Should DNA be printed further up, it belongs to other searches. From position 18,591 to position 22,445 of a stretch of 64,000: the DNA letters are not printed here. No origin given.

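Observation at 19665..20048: Very recent 192-bp tandem duplication inside the cysteine-rich repeat gene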

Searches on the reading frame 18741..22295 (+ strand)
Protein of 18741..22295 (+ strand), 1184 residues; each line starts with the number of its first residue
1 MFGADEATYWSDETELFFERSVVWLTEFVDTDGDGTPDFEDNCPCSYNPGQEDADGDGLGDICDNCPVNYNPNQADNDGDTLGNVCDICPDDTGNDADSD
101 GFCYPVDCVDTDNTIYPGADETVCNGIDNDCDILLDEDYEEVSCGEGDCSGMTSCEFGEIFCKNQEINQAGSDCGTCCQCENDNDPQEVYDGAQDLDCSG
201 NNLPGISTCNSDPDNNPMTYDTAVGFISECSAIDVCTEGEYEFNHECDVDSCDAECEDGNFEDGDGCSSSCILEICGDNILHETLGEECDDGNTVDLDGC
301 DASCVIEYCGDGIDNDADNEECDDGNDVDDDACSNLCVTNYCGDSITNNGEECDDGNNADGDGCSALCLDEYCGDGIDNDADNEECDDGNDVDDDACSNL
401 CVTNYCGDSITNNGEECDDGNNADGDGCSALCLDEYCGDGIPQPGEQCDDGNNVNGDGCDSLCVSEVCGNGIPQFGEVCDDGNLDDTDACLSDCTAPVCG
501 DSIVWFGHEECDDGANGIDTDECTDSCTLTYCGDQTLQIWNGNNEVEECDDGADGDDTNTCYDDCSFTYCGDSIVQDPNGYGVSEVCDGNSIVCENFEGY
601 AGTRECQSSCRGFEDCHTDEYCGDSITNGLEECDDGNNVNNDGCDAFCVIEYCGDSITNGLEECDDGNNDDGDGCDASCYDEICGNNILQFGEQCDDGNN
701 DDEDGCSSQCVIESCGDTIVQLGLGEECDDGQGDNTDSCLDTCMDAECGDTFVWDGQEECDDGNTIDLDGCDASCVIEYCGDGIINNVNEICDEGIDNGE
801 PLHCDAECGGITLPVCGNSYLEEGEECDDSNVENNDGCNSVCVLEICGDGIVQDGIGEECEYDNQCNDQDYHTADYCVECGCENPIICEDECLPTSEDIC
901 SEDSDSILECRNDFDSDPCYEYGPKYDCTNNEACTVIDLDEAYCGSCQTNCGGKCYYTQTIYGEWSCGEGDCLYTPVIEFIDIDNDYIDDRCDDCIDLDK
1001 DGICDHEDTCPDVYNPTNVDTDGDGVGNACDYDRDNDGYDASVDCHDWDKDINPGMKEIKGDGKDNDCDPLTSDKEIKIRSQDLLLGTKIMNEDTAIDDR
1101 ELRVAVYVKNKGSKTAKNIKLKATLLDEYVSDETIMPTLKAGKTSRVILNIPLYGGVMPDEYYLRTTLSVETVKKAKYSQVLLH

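Call 7: search_protein_families(library=pfam, proteins=[window:18741-22295:+], max_evalue=0.01)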
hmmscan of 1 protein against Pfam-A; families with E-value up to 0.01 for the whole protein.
window:18741-22295:+ (1184 aa): 2 families
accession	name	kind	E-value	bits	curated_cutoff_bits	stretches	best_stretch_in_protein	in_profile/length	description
PF13948.11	DUF4215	-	9.2e-41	138.3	27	10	432-463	17-46/47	Domain of unknown function (DUF4215)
PF07705.17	CARDB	-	4.6e-05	24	22.7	1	1083-1154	3-72/101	CARDB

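Call 8: search_protein_families(library=ncbifam, proteins=[window:18741-22295:+], max_evalue=0.01)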
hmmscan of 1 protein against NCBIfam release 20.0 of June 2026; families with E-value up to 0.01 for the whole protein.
window:18741-22295:+ (1184 aa): 2 families
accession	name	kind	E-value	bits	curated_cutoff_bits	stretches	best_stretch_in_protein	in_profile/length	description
TIGR02232.1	myxo_disulf_rpt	repeat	8.5e-76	249.5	20.8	13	435-466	2-33/38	cysteine-rich acidic repeat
NF045500.1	Omp28_seleno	equivalog_domain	1.5e-13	50.9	200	3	26-66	269-310/377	Omp28-related selenoprotein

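Call 16: find_encoding_contigs(protein=window:18741-22295:+, flank=3000, max_places=10)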
Protein window:18741-22295:+ (1184 aa): 6 contigs read that carry it; 2 places shown.
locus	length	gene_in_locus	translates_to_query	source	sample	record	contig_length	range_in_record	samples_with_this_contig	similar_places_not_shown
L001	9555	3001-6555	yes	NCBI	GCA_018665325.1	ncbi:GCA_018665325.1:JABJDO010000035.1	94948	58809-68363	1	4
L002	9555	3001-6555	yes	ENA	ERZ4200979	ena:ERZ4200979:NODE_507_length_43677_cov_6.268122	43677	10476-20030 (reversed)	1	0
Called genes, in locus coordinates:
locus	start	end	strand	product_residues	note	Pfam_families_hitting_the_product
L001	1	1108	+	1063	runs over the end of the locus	-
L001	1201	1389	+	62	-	-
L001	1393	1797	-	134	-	-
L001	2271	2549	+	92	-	PF13463:HTH_27 (faint), PF25212:HVO_A0114 (weak)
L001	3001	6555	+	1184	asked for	PF13948:DUF4215 (faint)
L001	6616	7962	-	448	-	PF01368:DHH, PF21763:DHH_CID, PF02272:DHHA1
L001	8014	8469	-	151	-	PF08069:Ribosomal_S13_N, PF00312:Ribosomal_S15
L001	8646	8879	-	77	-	PF01713:Smr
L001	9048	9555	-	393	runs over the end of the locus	-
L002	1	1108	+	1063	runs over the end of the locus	-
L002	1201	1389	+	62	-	-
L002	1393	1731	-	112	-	-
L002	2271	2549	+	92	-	PF13463:HTH_27 (faint), PF25212:HVO_A0114 (weak)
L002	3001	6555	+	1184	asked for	PF13948:DUF4215 (faint)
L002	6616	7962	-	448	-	PF01368:DHH, PF21763:DHH_CID, PF02272:DHHA1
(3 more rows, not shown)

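Call 19: list_cluster_members(proteins=[window:18741-22295:+])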
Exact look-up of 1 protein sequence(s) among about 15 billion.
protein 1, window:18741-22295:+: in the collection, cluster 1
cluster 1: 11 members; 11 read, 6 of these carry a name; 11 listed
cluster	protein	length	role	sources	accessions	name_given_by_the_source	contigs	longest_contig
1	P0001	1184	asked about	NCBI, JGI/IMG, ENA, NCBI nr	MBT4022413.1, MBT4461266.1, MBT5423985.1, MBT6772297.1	DUF4215 domain-containing protein [archaeon]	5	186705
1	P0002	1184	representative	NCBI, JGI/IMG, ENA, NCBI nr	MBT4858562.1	DUF4215 domain-containing protein [archaeon]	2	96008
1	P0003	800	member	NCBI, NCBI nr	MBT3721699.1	DUF4215 domain-containing protein, partial [archaeon] | DUF4215 domain-containing protein [archaeon]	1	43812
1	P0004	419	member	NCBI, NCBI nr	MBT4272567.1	DUF4215 domain-containing protein, partial [archaeon] | DUF4215 domain-containing protein [archaeon]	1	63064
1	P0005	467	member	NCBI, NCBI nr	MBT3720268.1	DUF4215 domain-containing protein, partial [archaeon] | DUF4215 domain-containing protein [archaeon]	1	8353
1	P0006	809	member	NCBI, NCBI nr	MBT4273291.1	DUF4215 domain-containing protein, partial [archaeon] | DUF4215 domain-containing protein [archaeon]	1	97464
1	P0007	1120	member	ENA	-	-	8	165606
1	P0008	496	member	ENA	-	-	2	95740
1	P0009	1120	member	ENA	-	-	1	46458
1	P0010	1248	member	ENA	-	-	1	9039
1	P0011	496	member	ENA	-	-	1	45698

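Call 22: find_encoding_contigs(protein=P0007, flank=3000, max_places=10)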
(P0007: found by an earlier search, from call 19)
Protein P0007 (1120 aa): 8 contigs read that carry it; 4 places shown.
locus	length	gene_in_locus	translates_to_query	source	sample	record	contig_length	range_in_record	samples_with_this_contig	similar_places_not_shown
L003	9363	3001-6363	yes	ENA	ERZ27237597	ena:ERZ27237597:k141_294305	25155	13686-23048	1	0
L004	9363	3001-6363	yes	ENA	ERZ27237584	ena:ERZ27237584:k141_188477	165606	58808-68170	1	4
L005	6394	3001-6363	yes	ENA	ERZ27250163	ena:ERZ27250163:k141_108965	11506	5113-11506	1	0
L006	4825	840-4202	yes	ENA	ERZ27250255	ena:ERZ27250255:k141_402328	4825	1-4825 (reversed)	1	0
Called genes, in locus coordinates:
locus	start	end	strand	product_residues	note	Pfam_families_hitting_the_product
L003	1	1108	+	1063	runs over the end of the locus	-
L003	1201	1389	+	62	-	-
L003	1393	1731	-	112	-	-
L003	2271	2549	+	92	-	PF13463:HTH_27 (faint), PF25212:HVO_A0114 (weak)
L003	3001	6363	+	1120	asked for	PF13948:DUF4215 (weak)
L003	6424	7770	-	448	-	PF01368:DHH, PF21763:DHH_CID, PF02272:DHHA1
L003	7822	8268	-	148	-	PF08069:Ribosomal_S13_N, PF00312:Ribosomal_S15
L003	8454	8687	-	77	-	PF01713:Smr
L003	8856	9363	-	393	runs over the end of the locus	-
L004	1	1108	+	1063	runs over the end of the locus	-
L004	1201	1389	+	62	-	-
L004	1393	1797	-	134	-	-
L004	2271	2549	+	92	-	PF13463:HTH_27 (faint), PF25212:HVO_A0114 (weak)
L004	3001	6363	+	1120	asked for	PF13948:DUF4215 (weak)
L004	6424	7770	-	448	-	PF01368:DHH, PF21763:DHH_CID, PF02272:DHHA1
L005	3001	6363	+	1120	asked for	PF13948:DUF4215 (weak)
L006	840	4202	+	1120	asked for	PF13948:DUF4215 (weak)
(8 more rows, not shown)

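Call 23: find_encoding_contigs(protein=P0010, flank=3000, max_places=10)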
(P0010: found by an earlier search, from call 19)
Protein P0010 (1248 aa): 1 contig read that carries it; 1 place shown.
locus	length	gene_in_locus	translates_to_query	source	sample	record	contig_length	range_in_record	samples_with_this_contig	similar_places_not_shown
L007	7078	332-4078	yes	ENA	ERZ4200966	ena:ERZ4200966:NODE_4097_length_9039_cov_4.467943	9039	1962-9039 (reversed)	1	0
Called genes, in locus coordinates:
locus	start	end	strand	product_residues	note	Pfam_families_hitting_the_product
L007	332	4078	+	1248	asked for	PF13948:DUF4215 (weak)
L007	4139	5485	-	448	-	PF01368:DHH, PF21763:DHH_CID, PF02272:DHHA1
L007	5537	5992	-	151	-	PF08069:Ribosomal_S13_N, PF00312:Ribosomal_S15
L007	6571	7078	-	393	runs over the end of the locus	-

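Call 25: find_encoding_contigs(protein=P0002, flank=3000, max_places=10)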
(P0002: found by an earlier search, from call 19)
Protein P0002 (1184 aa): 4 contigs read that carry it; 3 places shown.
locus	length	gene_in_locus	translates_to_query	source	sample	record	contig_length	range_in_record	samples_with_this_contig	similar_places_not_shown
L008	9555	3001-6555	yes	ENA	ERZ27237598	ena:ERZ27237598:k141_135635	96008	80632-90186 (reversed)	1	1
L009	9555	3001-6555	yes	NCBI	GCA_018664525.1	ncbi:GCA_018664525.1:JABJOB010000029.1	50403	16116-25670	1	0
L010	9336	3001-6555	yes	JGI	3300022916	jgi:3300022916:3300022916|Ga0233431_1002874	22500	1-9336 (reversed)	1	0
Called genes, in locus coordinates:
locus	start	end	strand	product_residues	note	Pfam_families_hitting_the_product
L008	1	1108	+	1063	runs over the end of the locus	-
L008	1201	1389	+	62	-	-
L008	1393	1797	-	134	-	-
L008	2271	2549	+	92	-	PF13463:HTH_27 (faint), PF25212:HVO_A0114 (weak)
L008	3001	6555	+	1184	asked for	PF13948:DUF4215 (weak)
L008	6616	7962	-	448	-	PF01368:DHH, PF21763:DHH_CID, PF02272:DHHA1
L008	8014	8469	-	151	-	PF08069:Ribosomal_S13_N, PF00312:Ribosomal_S15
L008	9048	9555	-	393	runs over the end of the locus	-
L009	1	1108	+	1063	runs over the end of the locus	-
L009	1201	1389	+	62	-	-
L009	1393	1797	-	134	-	-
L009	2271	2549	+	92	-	PF13463:HTH_27 (faint), PF25212:HVO_A0114 (weak)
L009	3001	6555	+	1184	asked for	PF13948:DUF4215 (weak)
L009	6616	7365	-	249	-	PF21763:DHH_CID, PF02272:DHHA1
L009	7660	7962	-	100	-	PF01368:DHH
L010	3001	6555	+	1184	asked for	PF13948:DUF4215 (weak)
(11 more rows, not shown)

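Call 26: find_encoding_contigs(protein=P0005, flank=3000, max_places=10)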
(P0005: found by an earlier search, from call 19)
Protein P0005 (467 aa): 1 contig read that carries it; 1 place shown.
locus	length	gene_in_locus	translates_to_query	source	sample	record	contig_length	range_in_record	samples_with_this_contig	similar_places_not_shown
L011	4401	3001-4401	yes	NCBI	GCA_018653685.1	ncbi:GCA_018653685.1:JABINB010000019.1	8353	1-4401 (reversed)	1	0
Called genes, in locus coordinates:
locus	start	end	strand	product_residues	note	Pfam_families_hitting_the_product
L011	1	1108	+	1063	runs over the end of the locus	-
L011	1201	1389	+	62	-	-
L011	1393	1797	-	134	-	-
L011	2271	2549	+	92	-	PF13463:HTH_27 (faint), PF25212:HVO_A0114 (weak)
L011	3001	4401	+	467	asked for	PF13948:DUF4215 (weak)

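Call 30: find_encoding_contigs(protein=P0008, flank=4000, max_places=10)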
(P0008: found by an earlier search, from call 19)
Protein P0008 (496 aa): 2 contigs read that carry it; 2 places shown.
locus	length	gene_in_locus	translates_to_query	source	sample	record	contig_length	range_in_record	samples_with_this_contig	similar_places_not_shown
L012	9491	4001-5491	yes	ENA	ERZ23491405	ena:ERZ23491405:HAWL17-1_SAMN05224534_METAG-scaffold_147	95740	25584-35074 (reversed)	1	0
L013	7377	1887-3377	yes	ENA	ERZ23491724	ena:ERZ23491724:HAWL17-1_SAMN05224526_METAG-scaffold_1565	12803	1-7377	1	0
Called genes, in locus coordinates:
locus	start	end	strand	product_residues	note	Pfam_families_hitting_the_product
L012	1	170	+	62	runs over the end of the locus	-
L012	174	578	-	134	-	-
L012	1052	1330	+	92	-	PF13463:HTH_27 (faint), PF25212:HVO_A0114 (weak)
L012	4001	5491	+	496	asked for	PF13948:DUF4215 (faint), PF07705:CARDB (faint)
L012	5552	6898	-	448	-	PF01368:DHH, PF21763:DHH_CID, PF02272:DHHA1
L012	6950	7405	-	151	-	PF08069:Ribosomal_S13_N, PF00312:Ribosomal_S15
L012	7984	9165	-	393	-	-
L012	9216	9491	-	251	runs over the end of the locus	PF00590:TP_methylase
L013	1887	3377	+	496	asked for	PF13948:DUF4215 (faint), PF07705:CARDB (faint)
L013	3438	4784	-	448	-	PF01368:DHH, PF21763:DHH_CID, PF02272:DHHA1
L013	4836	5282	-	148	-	PF08069:Ribosomal_S13_N, PF00312:Ribosomal_S15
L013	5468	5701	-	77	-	PF01713:Smr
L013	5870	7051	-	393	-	-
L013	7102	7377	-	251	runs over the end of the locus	PF00590:TP_methylase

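Call 31: find_encoding_contigs(protein=P0003, flank=3000, max_places=10)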
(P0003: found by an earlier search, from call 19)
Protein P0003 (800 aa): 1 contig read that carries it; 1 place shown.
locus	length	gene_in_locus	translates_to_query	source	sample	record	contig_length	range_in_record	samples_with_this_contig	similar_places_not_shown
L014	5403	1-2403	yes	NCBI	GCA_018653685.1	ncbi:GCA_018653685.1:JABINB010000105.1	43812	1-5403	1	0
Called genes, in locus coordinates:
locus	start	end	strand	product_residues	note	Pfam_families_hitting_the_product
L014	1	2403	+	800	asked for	PF13948:DUF4215 (weak)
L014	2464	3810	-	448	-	PF01368:DHH, PF21763:DHH_CID, PF02272:DHHA1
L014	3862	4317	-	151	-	PF08069:Ribosomal_S13_N, PF00312:Ribosomal_S15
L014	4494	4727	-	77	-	PF01713:Smr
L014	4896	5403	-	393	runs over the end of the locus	-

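Call 32: find_encoding_contigs(protein=P0004, flank=3000, max_places=10)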
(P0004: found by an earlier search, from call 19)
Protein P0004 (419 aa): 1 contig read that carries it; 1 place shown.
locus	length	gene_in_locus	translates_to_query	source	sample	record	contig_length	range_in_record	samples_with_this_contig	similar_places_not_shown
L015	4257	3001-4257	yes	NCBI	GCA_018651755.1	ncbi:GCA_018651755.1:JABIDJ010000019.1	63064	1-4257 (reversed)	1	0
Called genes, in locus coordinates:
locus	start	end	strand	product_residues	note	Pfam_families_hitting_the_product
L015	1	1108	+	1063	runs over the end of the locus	-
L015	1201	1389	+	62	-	-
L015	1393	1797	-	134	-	-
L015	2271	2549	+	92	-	PF13463:HTH_27 (faint), PF25212:HVO_A0114 (weak)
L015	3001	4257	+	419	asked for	PF13948:DUF4215 (weak)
